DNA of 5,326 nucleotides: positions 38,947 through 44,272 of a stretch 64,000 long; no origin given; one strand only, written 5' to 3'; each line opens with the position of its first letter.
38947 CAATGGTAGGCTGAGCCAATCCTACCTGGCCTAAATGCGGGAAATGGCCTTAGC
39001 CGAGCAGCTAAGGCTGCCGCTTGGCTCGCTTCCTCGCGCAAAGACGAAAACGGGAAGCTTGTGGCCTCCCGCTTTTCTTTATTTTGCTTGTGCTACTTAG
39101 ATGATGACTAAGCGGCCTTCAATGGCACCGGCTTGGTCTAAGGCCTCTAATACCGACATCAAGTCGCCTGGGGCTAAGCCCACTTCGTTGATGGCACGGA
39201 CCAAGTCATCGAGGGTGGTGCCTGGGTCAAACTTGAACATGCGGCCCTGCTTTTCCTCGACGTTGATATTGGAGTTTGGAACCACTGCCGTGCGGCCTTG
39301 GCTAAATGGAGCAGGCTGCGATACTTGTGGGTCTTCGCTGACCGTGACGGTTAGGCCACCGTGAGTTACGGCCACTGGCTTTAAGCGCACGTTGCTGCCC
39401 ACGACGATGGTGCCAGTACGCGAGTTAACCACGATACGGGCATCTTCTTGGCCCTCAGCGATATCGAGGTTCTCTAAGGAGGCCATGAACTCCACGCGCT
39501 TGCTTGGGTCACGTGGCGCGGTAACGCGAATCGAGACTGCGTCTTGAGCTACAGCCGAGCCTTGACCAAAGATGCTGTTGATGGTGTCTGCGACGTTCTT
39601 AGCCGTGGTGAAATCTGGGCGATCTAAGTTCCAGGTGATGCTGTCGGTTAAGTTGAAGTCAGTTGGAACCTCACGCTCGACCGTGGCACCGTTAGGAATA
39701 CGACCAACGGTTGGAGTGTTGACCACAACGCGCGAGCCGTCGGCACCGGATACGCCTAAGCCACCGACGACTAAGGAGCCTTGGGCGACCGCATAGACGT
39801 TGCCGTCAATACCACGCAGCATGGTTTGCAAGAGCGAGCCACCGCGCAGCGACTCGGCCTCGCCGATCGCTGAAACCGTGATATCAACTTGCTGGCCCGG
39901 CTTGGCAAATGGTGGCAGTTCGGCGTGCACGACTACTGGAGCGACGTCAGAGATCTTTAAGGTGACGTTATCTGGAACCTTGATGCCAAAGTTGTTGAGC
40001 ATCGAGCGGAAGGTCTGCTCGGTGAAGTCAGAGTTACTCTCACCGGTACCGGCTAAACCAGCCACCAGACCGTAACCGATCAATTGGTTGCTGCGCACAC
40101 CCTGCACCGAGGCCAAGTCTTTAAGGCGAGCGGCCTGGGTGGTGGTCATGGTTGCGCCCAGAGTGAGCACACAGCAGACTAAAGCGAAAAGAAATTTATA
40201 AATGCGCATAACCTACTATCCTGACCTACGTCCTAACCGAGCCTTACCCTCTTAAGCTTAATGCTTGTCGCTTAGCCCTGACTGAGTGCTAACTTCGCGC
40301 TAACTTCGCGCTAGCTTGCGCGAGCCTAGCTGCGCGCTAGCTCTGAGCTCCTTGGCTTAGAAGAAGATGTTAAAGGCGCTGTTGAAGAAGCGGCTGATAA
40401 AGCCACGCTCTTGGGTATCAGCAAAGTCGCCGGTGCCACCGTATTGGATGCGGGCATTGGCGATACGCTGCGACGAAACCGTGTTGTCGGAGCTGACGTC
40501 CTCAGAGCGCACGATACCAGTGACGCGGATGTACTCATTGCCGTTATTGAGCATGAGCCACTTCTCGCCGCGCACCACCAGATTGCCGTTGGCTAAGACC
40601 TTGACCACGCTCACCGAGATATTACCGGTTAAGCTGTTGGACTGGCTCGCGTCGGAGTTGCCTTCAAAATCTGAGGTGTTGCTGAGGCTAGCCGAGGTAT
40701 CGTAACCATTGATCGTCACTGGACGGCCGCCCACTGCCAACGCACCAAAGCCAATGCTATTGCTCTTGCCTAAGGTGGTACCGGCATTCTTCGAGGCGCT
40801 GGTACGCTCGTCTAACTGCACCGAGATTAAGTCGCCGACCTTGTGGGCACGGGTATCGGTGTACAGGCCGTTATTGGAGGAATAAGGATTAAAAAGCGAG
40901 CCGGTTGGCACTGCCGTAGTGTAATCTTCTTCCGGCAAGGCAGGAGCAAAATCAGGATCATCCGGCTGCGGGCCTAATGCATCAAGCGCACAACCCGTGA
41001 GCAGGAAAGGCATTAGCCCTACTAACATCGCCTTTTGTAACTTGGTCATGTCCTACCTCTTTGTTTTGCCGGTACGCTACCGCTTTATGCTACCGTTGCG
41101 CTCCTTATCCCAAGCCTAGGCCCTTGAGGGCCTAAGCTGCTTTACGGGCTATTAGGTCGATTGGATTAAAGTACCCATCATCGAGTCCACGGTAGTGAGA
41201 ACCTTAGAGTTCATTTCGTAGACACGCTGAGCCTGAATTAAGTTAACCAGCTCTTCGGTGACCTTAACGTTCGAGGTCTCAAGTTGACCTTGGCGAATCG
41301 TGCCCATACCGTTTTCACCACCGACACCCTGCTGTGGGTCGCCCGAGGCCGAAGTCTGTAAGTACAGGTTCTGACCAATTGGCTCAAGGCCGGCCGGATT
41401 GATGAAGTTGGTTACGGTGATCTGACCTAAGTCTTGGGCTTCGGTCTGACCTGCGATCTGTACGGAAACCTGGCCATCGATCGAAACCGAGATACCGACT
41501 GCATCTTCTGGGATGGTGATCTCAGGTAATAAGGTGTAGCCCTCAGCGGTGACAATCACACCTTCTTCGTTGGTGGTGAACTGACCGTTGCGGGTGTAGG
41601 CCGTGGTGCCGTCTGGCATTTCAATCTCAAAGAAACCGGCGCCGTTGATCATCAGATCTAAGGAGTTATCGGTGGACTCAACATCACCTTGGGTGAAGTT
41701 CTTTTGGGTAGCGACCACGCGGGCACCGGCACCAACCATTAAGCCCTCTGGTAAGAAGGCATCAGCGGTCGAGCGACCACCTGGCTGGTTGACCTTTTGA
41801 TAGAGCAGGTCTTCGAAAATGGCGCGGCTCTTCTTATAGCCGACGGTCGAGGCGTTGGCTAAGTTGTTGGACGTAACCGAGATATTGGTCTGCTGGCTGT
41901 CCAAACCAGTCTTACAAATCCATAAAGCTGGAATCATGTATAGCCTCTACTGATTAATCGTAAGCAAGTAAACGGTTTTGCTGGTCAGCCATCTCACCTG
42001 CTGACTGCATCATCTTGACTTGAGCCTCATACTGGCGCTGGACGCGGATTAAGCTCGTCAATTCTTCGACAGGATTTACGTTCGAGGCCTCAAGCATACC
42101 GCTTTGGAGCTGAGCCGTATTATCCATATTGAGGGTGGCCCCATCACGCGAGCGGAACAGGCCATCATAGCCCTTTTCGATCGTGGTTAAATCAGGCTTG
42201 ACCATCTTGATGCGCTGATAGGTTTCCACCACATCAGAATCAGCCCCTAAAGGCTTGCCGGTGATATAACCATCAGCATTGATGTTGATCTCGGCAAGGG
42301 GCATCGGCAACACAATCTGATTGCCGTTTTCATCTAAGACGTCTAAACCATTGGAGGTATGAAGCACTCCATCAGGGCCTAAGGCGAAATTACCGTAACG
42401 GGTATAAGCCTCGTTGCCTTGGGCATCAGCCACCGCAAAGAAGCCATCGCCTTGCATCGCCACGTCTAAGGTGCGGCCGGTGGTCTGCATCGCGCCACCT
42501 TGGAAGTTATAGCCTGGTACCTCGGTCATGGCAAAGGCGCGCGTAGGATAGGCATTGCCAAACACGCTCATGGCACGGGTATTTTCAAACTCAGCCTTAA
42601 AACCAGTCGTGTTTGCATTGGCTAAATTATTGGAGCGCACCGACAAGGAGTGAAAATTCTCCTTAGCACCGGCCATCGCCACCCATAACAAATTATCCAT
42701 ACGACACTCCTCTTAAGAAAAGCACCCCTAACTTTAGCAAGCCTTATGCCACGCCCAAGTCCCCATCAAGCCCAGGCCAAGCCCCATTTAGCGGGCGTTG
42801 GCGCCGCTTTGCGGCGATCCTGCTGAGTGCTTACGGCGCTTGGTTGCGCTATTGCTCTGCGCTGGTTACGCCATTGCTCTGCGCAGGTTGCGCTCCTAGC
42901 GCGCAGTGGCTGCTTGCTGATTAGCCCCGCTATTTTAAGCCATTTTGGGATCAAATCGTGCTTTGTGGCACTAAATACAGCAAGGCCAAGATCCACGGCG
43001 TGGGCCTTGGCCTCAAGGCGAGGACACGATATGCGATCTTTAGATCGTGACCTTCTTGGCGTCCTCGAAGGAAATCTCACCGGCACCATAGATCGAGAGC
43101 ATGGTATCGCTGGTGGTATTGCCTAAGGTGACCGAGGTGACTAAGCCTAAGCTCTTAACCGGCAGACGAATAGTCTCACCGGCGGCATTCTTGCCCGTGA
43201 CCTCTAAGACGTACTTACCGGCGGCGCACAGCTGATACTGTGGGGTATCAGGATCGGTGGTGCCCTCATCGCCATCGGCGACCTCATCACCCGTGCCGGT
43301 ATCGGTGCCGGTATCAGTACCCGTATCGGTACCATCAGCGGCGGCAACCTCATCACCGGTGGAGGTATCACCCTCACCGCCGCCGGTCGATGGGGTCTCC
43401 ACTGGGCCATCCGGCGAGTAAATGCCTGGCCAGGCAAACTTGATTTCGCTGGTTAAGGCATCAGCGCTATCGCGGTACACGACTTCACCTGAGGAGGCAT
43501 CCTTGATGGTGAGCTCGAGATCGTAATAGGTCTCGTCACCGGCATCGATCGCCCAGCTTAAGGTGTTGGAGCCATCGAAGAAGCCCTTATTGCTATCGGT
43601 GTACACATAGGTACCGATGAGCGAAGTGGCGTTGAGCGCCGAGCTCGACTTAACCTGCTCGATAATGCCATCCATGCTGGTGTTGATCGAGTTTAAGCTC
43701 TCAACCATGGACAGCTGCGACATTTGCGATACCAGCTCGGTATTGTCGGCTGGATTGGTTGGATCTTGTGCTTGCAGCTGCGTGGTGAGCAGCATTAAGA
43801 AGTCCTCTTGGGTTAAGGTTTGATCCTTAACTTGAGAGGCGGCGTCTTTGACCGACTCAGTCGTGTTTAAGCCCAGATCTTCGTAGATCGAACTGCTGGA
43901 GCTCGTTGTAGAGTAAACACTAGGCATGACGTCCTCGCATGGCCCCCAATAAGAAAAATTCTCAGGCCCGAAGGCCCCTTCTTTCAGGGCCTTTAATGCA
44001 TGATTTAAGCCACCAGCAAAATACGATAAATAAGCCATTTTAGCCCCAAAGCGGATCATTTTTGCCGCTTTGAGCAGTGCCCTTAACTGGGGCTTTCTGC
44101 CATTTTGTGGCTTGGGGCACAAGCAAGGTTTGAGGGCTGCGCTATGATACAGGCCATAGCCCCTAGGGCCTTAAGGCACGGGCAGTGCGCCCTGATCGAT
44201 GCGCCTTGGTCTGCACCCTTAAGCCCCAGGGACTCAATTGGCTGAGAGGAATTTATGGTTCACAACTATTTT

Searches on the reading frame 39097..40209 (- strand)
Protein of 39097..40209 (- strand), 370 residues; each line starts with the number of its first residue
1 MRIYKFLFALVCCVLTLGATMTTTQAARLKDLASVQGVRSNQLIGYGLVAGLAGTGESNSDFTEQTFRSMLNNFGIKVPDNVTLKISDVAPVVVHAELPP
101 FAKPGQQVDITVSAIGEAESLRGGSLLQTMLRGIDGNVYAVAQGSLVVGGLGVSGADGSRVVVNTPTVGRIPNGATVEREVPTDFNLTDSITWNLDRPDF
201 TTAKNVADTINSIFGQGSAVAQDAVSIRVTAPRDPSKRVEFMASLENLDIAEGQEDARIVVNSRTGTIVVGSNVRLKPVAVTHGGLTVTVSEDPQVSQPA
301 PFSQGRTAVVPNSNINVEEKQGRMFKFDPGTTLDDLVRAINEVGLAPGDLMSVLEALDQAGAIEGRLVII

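Call 58: search_protein_families(library=pfam, proteins=[window:39097-40209:-], max_evalue=0.00001)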
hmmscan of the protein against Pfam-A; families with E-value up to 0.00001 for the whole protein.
window:39097-40209:- (370 aa): 1 family
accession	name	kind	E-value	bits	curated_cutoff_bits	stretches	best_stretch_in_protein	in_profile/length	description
PF02119.21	FlgI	-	2.8e-138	461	25.3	1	28-369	1-343/343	Flagellar P-ring protein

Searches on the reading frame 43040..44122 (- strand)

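Call 58: search_protein_families(library=pfam, proteins=[window:43040-44122:-], max_evalue=0.00001)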
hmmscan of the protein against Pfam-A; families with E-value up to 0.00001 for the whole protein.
window:43040-44122:- (360 aa): 2 families
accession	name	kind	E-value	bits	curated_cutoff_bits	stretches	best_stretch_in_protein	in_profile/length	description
PF03963.19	FlgD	-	3.8e-19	69.1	27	1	87-151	10-74/75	Flagellar hook capping protein - N-terminal region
PF13861.12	FLgD_tudor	-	5.7e-07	30.1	26.9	1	160-354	1-56/58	FlgD Tudor-like domain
